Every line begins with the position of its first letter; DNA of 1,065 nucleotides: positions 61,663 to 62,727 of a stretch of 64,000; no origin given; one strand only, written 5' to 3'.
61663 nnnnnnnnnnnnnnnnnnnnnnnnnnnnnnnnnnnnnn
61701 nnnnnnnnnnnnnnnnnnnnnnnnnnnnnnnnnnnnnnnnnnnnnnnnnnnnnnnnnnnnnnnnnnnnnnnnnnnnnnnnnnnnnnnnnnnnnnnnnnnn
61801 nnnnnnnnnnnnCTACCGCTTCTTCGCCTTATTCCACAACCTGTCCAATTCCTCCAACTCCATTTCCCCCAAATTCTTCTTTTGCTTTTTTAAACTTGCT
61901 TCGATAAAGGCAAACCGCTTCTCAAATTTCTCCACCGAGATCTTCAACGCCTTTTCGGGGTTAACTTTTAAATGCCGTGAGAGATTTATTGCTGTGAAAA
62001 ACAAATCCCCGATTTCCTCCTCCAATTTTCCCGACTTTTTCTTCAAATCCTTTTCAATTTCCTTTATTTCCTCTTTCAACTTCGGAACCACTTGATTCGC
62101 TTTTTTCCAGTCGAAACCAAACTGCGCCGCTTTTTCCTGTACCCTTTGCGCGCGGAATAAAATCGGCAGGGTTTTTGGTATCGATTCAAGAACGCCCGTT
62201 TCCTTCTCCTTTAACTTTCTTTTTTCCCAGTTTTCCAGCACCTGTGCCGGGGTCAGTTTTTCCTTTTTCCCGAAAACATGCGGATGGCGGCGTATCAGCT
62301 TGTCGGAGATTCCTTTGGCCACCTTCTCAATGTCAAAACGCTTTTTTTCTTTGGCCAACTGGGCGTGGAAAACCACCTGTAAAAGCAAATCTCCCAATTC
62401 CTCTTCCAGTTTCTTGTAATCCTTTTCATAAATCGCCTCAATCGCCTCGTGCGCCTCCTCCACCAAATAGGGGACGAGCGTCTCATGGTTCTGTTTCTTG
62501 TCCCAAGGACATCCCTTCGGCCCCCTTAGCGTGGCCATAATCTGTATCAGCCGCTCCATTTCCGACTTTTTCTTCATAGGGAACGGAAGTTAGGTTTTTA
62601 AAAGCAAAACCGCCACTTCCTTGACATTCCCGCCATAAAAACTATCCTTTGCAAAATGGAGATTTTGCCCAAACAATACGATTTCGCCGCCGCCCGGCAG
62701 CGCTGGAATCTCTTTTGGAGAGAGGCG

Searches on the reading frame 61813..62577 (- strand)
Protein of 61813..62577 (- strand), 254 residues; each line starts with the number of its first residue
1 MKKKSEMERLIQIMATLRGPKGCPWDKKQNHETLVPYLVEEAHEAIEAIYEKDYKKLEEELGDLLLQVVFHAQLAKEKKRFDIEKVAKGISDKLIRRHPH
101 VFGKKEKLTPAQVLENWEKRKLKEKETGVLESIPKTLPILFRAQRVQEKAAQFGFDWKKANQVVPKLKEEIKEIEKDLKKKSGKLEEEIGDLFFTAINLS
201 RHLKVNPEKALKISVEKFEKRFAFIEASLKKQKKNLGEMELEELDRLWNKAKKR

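Call 69: search_protein_families(library=pfam, proteins=[window:61813-62577:-], max_evalue=0.00001)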
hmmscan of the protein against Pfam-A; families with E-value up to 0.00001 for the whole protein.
window:61813-62577:- (254 aa): 2 families
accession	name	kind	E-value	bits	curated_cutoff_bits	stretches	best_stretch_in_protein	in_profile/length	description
PF03819.22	MazG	-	2.6e-37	127.3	22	2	29-102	1-74/74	MazG nucleotide pyrophosphohydrolase domain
PF01503.22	PRA-PH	-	2.3e-07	31.6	21.3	0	25-72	20-64/86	Phosphoribosyl-ATP pyrophosphohydrolase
